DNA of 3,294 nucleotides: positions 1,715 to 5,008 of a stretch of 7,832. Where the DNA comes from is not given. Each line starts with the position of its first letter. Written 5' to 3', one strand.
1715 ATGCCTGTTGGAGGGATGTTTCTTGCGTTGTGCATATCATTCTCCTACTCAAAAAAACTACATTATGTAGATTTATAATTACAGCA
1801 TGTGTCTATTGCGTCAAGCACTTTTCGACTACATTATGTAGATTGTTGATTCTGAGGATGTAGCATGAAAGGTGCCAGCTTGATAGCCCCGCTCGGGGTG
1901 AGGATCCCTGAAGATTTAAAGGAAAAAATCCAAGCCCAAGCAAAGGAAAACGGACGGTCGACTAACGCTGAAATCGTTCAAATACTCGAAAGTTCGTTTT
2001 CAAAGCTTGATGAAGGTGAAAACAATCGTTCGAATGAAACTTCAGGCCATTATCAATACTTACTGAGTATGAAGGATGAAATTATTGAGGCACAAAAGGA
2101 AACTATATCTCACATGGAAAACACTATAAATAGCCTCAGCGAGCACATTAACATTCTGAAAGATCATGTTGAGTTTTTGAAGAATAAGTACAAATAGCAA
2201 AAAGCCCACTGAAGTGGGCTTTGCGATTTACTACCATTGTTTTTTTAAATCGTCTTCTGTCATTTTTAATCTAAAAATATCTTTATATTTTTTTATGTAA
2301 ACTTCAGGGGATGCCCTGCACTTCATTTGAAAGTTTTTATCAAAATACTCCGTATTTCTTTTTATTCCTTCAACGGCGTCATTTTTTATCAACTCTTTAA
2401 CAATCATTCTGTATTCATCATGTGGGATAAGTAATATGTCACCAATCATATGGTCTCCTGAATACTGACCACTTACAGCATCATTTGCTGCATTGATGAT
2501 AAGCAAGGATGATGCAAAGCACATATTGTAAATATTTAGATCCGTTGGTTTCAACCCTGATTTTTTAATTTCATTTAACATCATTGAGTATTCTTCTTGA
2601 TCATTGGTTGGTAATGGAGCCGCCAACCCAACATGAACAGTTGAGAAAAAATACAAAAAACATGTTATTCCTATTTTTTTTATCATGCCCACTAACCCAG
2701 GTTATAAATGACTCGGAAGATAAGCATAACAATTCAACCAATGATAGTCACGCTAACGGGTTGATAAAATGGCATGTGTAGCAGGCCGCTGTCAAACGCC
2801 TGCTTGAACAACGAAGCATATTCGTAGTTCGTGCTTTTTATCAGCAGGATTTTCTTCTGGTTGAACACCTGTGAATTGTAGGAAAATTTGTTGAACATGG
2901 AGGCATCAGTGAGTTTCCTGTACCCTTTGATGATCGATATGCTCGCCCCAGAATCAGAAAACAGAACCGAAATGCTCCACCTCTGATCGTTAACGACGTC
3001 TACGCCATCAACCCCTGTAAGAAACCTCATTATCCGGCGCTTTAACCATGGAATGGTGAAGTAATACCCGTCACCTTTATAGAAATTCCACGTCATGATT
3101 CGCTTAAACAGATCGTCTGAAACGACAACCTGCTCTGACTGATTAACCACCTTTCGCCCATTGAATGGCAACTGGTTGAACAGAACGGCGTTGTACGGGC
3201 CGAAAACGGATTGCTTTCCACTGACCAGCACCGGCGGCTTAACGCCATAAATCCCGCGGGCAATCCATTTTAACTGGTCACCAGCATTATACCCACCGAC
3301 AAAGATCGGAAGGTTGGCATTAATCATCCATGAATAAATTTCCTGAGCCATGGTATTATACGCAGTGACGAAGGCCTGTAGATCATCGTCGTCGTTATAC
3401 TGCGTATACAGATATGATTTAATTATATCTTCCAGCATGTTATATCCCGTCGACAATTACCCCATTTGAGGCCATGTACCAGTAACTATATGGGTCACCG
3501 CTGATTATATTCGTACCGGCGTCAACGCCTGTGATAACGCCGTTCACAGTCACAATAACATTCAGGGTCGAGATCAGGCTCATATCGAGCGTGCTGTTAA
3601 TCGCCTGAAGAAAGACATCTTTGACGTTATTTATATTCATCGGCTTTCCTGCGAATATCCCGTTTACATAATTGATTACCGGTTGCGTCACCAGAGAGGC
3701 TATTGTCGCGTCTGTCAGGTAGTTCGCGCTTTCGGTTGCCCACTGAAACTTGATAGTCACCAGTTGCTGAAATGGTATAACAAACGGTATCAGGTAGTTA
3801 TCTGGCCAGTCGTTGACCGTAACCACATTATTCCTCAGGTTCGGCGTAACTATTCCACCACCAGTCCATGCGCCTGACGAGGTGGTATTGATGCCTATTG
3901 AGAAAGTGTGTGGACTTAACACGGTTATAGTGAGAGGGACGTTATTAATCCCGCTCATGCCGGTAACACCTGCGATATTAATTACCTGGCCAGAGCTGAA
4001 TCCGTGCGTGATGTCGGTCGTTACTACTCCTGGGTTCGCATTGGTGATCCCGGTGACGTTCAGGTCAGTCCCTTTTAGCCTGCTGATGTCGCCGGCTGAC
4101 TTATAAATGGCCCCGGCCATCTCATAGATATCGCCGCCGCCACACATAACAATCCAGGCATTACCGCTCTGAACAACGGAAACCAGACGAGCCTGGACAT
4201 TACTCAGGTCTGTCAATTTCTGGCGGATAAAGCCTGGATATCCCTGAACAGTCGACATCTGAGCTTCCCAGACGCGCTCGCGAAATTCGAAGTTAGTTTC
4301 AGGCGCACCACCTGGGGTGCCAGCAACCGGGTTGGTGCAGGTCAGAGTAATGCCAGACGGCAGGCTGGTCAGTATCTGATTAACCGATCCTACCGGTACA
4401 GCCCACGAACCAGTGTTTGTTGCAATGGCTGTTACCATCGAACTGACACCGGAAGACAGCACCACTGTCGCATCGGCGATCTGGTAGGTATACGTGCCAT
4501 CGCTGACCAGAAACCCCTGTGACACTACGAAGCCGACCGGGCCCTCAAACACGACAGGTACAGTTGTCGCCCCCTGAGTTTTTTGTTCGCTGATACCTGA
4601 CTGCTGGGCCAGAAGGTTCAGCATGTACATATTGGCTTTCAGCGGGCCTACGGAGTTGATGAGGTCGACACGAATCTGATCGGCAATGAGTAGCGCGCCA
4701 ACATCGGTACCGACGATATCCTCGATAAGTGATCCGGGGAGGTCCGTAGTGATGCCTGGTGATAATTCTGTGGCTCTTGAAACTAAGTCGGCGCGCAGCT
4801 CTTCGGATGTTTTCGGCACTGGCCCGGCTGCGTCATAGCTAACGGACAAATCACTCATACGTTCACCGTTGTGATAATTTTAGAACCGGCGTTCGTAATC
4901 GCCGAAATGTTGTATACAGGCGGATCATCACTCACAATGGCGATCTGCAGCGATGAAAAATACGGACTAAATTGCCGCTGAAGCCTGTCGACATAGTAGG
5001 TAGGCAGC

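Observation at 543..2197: Complete P22 immI-like module (mnt-like, operators, arc, ant) embedded in a contractile-tail late operon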

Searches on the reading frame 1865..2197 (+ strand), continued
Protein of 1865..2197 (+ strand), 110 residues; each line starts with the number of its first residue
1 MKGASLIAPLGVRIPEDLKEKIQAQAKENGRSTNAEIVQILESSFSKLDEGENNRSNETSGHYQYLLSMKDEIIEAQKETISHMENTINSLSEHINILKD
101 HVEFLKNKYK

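Call 71: search_protein_families(library=pfam, proteins=[L035:7001-7345:+, L036:6986-7264:+, window:1865-2197:+], max_evalue=1)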
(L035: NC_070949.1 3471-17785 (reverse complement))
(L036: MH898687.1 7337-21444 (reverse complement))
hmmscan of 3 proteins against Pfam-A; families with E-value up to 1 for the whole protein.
L035:7001-7345:+ (114 aa): 7 families
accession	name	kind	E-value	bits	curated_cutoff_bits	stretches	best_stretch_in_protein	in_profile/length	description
PF03869.20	Arc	-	9e-12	45.1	20.4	1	9-47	6-45/50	Arc-like DNA binding domain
PF22513.2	FitA-like_RHH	-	4.4e-07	30.2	27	1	14-43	8-37/39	Antitoxin FitA-like, ribbon-helix-helix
PF05534.18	HicB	-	0.017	15.4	21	1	12-35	22-45/51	HicB family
PF01402.27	RHH_1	-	0.067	13.6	20.5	1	12-34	4-26/39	Ribbon-helix-helix protein, copG family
PF08702.15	Fib_alpha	-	0.069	13.8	29.9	1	35-106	55-129/143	Fibrinogen alpha/beta chain family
PF16046.10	FAM76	-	0.12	12.2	28.5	1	51-96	217-262/298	FAM76 protein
PF03617.18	IBV_3A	-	0.19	12.2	25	1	55-79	23-47/57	IBV 3A protein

L036:6986-7264:+ (92 aa): 11 families
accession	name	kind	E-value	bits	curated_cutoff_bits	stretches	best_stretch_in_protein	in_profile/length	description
PF03869.20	Arc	-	5.4e-11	42.6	20.4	1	9-42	7-40/50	Arc-like DNA binding domain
PF22513.2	FitA-like_RHH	-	7.6e-07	29.4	27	1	14-44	9-39/39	Antitoxin FitA-like, ribbon-helix-helix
PF01402.27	RHH_1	-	0.0015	18.9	20.5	1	11-39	4-32/39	Ribbon-helix-helix protein, copG family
PF19891.5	DUF6364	-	0.0037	18.1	27.3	1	12-88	8-66/70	Family of unknown function (DUF6364)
PF07878.17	RHH_5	-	0.012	15.8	26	1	13-44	8-39/43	CopG-like RHH_1 or ribbon-helix-helix domain, RHH_5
PF23758.1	TPR_HPS5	-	0.022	14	27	1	11-73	244-313/385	HPS5 TPR domain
PF06667.17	PspB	-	0.034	14.6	25.6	1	50-86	30-66/73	Phage shock protein B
PF05509.17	TraY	-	0.058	13.9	21.3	1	11-39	3-31/49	TraY domain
PF05534.18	HicB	-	0.065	13.6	21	1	11-38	22-49/51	HicB family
PF24245.1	INO80F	-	0.14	12.7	25.1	0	16-32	7-23/47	INO80 complex subunit F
PF18215.6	Rtt106_N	-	0.19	11.7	26.3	0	13-32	6-25/45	Histone chaperone Rtt106 N-terminal domain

window:1865-2197:+ (110 aa): 18 families
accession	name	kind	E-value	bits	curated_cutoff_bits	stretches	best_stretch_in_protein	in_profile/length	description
PF03869.20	Arc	-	3.1e-12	46.6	20.4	1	12-47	9-44/50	Arc-like DNA binding domain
PF22513.2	FitA-like_RHH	-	1.7e-08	34.7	27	1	14-43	8-37/39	Antitoxin FitA-like, ribbon-helix-helix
PF05534.18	HicB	-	0.0008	19.7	21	1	12-41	22-51/51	HicB family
PF01402.27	RHH_1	-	0.0038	17.6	20.5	1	10-34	2-26/39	Ribbon-helix-helix protein, copG family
PF01519.22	DUF16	-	0.0089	16.9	40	1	76-104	31-59/104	Protein of unknown function DUF16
PF07878.17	RHH_5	-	0.016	15.4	26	1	14-33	8-27/43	CopG-like RHH_1 or ribbon-helix-helix domain, RHH_5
PF17060.10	MPS2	-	0.024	14.1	28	1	29-110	150-231/395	Monopolar spindle protein 2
PF25684.1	Mycobacteriophage_Gp53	-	0.027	14.4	27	1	29-99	90-154/200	Mycobacteriophage Gene 53 protein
PF01544.23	CorA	-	0.04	13.7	27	1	69-109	182-222/292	CorA-like Mg2+ transporter protein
PF22610.1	CovS-like_HAMP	-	0.042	14.2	27.4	1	60-96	23-53/57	Histidine kinase, HAMP domain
PF10241.14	KxDL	-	0.048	14.4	27.2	1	71-109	12-50/86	Uncharacterized conserved protein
PF01105.29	EMP24_GP25L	-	0.067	13.7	25.9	1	70-108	102-140/182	emp24/gp25L/p24 family/GOLD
PF21157.2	DksA_N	-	0.12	13.1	27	1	64-88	7-31/71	DnaK suppressor protein DksA, N-terminal domain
PF05509.17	TraY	-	0.12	12.9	21.3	1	13-43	4-34/49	TraY domain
PF19959.4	EAD4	-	0.14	13.1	27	0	69-101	55-87/123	Effector-associated domain 4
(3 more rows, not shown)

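Call 73: find_related_loci(query=window:1865-2197:+, collection=viral_contigs, flank=7000)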
Query window:1865-2197:+ (110 aa) in viral_contigs; peptide patterns used: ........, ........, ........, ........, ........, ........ (x = any residue, [..] = any of these).
26 stretches matched a pattern; 23 encode a relative of the query (tblastn E <= 1e-3); 23 distinct loci.
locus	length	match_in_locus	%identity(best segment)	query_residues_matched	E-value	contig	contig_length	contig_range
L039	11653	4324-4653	100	1-110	9e-71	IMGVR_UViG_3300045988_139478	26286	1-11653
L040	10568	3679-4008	95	1-110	2e-66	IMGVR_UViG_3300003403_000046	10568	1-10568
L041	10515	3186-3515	95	1-110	2e-66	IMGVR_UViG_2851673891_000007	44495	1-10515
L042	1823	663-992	91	1-110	2e-64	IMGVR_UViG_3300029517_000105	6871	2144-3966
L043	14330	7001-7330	68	1-110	2e-45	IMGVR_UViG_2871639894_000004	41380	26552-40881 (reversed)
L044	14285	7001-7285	54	1-95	2e-24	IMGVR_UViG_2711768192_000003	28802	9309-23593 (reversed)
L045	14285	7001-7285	55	1-95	2e-24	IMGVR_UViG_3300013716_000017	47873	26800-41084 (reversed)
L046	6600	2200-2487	46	1-103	4e-21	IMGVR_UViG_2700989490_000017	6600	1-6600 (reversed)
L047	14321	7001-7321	43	1-109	5e-19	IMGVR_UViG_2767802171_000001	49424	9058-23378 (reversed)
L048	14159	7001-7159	70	1-50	1e-18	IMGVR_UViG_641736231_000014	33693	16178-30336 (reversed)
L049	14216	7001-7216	55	1-75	1e-18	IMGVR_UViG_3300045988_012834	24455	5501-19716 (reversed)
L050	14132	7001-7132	73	1-44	3e-18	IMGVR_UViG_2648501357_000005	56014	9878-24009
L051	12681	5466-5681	53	1-75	6e-18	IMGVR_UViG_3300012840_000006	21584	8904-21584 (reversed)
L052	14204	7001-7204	57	1-66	8e-18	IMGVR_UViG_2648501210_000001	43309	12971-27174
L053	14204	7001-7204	57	1-66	8e-18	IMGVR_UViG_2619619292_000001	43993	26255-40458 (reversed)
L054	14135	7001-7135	71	1-45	3e-17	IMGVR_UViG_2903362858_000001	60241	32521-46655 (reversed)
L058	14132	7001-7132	70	1-44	4e-16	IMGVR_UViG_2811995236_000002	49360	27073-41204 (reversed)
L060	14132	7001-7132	68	1-44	6e-16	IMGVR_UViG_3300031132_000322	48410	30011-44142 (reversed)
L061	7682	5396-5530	64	1-45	6e-15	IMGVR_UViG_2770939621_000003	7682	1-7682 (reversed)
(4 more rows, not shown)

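Call 80: search_protein_families(library=pfam, proteins=[L044:6035-6745:-, L047:5835-6770:-, L048:6088-6681:-, L058:5770-6732:-, L060:5929-6744:-, L061:4097-5143:-, L049:6009-6743:-, L054:6031-6741:-], max_evalue=0.001)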
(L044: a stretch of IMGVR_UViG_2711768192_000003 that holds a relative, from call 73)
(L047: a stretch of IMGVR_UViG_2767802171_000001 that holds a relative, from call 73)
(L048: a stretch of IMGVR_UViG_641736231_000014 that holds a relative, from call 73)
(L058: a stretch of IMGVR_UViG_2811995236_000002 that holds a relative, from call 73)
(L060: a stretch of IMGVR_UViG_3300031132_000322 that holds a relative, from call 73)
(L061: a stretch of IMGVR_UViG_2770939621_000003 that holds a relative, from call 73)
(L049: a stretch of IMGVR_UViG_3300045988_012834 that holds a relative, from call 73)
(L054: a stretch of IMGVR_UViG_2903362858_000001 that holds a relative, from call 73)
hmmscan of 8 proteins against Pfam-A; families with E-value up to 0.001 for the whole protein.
L044:6035-6745:- (236 aa): 2 families
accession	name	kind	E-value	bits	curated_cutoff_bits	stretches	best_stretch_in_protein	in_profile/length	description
PF10548.14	P22_AR_C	-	1.3e-12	48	22.4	1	147-215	5-73/73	P22AR C-terminal domain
PF02498.22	Bro-N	-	3.4e-09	37.6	25.6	1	52-135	8-93/96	BRO family, N-terminal domain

L047:5835-6770:- (311 aa): 1 family
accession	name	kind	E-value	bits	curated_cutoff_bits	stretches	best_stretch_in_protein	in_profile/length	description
PF10547.14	P22_AR_N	-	1.2e-43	148.4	30.7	1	52-161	2-114/115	P22_AR N-terminal domain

L048:6088-6681:- (197 aa): 1 family
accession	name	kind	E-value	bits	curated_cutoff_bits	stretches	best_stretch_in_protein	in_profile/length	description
PF02498.22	Bro-N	-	1.1e-09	39.2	25.6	1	29-119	4-93/96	BRO family, N-terminal domain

L058:5770-6732:- (320 aa): 1 family
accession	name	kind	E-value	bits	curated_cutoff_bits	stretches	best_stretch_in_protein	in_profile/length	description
PF02498.22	Bro-N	-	1.8e-19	70.6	25.6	1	47-138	1-96/96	BRO family, N-terminal domain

L060:5929-6744:- (271 aa): 1 family
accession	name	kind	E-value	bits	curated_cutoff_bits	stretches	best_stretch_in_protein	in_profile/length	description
PF02498.22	Bro-N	-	3.7e-09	37.5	25.6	1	51-138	6-92/96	BRO family, N-terminal domain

L061:4097-5143:- (348 aa): 2 families
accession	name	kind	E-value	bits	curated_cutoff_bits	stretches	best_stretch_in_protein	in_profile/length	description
PF10547.14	P22_AR_N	-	4.3e-46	156.2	30.7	1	42-152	2-114/115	P22_AR N-terminal domain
PF10552.14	ORF6C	-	0.00073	19.9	22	0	188-226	67-106/114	ORF6C domain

L049:6009-6743:- (244 aa): 2 families
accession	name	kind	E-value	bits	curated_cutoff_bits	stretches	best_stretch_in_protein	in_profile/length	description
PF10548.14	P22_AR_C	-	2.1e-10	41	22.4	1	152-214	5-67/73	P22AR C-terminal domain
PF02498.22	Bro-N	-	7.8e-10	39.7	25.6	1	53-140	9-93/96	BRO family, N-terminal domain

L054:6031-6741:- (236 aa): 2 families
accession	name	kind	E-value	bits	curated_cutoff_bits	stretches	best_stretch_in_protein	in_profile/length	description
PF10548.14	P22_AR_C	-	1e-12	48.4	22.4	1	147-214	5-72/73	P22AR C-terminal domain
PF02498.22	Bro-N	-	8.8e-11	42.7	25.6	1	51-135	7-93/96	BRO family, N-terminal domain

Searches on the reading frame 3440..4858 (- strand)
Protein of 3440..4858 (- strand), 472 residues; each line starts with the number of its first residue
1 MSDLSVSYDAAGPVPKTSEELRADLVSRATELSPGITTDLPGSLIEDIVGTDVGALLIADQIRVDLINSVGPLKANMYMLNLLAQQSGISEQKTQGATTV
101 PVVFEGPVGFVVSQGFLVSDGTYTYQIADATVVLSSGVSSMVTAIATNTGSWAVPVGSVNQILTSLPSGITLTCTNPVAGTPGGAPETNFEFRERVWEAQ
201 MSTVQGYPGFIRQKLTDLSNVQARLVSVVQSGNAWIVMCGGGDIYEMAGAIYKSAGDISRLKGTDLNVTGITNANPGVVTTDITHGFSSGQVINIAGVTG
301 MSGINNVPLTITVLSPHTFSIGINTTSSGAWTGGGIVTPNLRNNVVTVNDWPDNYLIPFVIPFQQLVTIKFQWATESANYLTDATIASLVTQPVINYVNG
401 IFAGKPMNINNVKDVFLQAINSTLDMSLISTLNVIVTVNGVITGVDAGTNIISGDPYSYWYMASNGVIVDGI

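Call 4: search_protein_families(library=pfam, proteins=[window:3440-4858:-], max_evalue=0.01)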
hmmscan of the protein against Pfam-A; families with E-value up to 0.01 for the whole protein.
window:3440-4858:- (472 aa): 2 families
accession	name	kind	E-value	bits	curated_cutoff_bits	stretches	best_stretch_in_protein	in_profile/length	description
PF16190.11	E1_FCCH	-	1.3e-14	54.5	29.5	1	275-338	2-67/70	Ubiquitin-activating enzyme E1 FCCH domain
PF04865.19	Baseplate_J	-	4.6e-06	26.6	21.1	1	79-202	4-128/255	Baseplate J-like protein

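Call 24: search_protein_families(library=phrogs, proteins=[window:3440-4858:-], max_evalue=0.001)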
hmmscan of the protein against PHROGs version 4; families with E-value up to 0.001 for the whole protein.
window:3440-4858:- (472 aa): 2 families
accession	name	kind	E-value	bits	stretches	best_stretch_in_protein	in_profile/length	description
phrog_6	-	tail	2.2e-22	80.4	1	2-449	56-411/548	baseplate wedge subunit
phrog_584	-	tail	0.00017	22.4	1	258-334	13-88/218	major tail protein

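Call 25: search_dna_similar(query=window:3440-4858:-, collection=phages, mode=protein, max_rows=15)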
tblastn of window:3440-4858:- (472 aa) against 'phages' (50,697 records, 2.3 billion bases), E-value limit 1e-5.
Records with a match: 17; places in all: 17; records where one place covers at least 80% of the query: 14.
Best place of each record, by identity: 60-80% 10; <60% 7.
By first word of the organism name: Yersinia 5; Klebsiella 3; Pantoea 2; Pelagibacter 2; Shewanella 1; Hujiaoplasma 1; Actinobacillus 1; Escherichia 1; Xanthomonas 1.
By host as written in the record: Yersinia enterocolitica 5; Klebsiella pneumoniae 80528 2; Pantoea dispersa LMG2603 2; Candidatus Pelagibacter ubique HTCC1062 2; Klebsiella pneumoniae 1; Shewanella baltica 1; Tenericutes bacterium zrk29 1; Actinobacillus pleuropneumoniae 1; and 2 more.
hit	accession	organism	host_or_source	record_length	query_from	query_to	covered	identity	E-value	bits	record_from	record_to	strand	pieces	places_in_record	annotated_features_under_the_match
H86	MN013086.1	Klebsiella phage vB_Kpn_Chronis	Klebsiella pneumoniae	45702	1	471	100%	74.9%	0e+0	647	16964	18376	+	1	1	putative baseplate J like family protein | hypothetical protein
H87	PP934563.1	Klebsiella phage RothC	Klebsiella pneumoniae 80528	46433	1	471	100%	73.9%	0e+0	639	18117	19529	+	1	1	hypothetical protein (x2)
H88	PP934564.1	Klebsiella phage RothD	Klebsiella pneumoniae 80528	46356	1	471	100%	73.9%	0e+0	639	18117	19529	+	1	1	hypothetical protein (x2)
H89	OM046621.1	Yersinia phage vB_YenM_29.18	Yersinia enterocolitica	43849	1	471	100%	71.5%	0e+0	634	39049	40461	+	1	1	baseplate protein | hypothetical protein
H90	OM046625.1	Yersinia phage vB_YenM_210.17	Yersinia enterocolitica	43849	1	471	100%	71.5%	0e+0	634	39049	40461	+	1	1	baseplate protein | hypothetical protein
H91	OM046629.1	Yersinia phage vB_YenM_30.14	Yersinia enterocolitica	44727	1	471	100%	71.5%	0e+0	634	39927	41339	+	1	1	baseplate protein | hypothetical protein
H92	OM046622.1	Yersinia phage vB_YenM_06.16-1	Yersinia enterocolitica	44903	1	471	100%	71.1%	0e+0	629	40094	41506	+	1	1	flp pilus assembly protein | hypothetical protein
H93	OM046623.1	Yersinia phage vB_YenM_21.09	Yersinia enterocolitica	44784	1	471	100%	71.1%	0e+0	629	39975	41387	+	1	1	baseplate protein | hypothetical protein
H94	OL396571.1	Pantoea phage PdC23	Pantoea dispersa LMG2603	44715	1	469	99%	66.0%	0e+0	585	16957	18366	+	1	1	baseplate J like family protein | glycoprotein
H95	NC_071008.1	Pantoea phage PdC23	Pantoea dispersa LMG2603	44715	1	469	99%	66.0%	0e+0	585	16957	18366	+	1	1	baseplate J like family protein | glycoprotein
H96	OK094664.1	Shewanella phage vB_Sb_QDWS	Shewanella baltica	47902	1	469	99%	41.0%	2e-83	286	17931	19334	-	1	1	baseplate J like protein | hypothetical protein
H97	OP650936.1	Hujiaoplasma phage zrk29-1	Tenericutes bacterium zrk29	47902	1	469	99%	41.0%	2e-83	286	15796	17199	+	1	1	record has no annotation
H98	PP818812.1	Actinobacillus phage vB_Apl-pPE4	Actinobacillus pleuropneumoniae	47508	1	470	85%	40.3%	3e-47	255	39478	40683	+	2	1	baseplate J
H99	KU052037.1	Escherichia phage Rac-SA53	Escherichia coli SA53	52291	1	470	100%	34.2%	5e-54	201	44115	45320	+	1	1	hypothetical protein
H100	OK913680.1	Xanthomonas phage MET23-P3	Metropolitan WWTP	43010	208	337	28%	31.3%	9e-6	54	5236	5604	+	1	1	hypothetical protein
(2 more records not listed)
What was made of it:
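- Tried and rejected: The backbone family was only found by protein search (call 25).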

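Call 26: get_annotated_region(hit=H86, flank=7000)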
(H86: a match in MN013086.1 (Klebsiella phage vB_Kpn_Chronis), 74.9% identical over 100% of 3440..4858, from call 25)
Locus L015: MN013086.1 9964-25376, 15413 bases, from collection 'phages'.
description: Klebsiella phage vB_Kpn_Chronis, complete genome.
organism: Klebsiella phage vB_Kpn_Chronis (NCBI taxid 2591378)
taxonomy: Viruses; Duplodnaviria; Heunggongvirae; Uroviricota; Caudoviricetes
host: Klebsiella pneumoniae; source: raw sewage; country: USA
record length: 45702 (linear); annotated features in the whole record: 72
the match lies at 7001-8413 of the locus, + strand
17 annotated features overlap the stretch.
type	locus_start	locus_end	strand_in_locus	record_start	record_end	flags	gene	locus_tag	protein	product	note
CDS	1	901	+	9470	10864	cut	-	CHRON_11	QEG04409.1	hypothetical protein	gp11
CDS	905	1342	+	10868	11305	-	-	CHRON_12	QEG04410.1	hypothetical protein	gp12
CDS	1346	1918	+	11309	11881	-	-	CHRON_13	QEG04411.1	hypothetical protein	gp13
CDS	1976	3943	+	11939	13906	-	-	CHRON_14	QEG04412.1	putative lytic transglycosylase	gp14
CDS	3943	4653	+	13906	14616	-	-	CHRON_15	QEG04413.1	hypothetical protein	gp15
CDS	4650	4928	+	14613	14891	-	-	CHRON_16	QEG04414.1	hypothetical protein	gp16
CDS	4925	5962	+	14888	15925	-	-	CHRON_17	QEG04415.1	hypothetical protein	gp17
CDS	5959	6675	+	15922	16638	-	-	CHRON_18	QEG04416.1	hypothetical protein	gp18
CDS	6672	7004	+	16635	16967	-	-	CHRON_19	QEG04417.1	hypothetical protein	gp19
CDS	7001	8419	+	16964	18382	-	-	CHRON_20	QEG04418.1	putative baseplate J like family protein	gp20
CDS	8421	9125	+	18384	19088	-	-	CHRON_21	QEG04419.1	hypothetical protein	gp21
CDS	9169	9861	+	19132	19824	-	-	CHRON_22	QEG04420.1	hypothetical protein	gp22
CDS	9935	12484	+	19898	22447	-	-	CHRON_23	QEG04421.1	hypothetical protein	gp23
CDS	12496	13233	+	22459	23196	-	-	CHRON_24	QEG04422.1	hypothetical protein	gp24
CDS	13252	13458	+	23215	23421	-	-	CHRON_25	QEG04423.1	hypothetical protein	gp25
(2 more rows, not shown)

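Call 27: get_annotated_region(hit=H89, flank=7000)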
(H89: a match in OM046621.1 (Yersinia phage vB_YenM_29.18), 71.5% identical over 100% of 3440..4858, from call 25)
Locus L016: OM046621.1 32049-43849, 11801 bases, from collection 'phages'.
description: Yersinia phage vB_YenM_29.18, complete genome.
organism: Yersinia phage vB_YenM_29.18 (NCBI taxid 2918924)
taxonomy: Viruses; Duplodnaviria; Heunggongvirae; Uroviricota; Caudoviricetes
host: Yersinia enterocolitica; source: -; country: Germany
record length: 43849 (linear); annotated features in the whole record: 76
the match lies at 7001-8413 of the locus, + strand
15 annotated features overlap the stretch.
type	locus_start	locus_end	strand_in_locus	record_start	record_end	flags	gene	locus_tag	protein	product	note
CDS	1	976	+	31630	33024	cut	-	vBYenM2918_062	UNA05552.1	hypothetical protein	-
CDS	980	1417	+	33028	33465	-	-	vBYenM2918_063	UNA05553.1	hypothetical protein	-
CDS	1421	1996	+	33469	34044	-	-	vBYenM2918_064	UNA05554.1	hypothetical protein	-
CDS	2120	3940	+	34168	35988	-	-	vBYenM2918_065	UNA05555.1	virion protein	-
CDS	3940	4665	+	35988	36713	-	-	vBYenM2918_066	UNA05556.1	hypothetical protein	-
CDS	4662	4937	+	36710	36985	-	-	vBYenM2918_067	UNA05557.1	hypothetical protein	-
CDS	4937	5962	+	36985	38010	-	-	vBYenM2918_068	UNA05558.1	hypothetical protein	-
CDS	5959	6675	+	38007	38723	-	-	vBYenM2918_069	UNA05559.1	hypothetical protein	-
CDS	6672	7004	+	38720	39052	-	-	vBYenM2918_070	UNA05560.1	hypothetical protein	-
CDS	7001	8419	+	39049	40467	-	-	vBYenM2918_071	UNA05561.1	baseplate protein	-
CDS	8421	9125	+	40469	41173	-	-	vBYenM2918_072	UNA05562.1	hypothetical protein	-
CDS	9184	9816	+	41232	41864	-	-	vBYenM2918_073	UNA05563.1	hypothetical protein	-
CDS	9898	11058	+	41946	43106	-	-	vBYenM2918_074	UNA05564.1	tail fiber protein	-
CDS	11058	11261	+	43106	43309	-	-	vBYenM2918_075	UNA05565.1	hypothetical protein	-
CDS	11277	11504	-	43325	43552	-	-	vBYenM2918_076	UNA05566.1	hypothetical protein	-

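Call 30: search_protein_families(library=pfam, proteins=[L015:9169-9861:+, L016:9184-9816:+], max_evalue=0.01)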
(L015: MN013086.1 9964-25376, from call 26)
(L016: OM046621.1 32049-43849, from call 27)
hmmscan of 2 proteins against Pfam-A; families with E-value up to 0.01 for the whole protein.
L015:9169-9861:+ (230 aa): 0 families

L016:9184-9816:+ (210 aa): 0 families

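Call 64: search_protein_families(library=padloc, proteins=[L015:9169-9861:+, L016:9184-9816:+], max_evalue=0.01)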
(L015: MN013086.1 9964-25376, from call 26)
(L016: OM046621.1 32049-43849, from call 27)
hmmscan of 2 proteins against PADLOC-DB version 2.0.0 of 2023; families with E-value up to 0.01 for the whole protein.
L015:9169-9861:+ (230 aa): 0 families

L016:9184-9816:+ (210 aa): 0 families
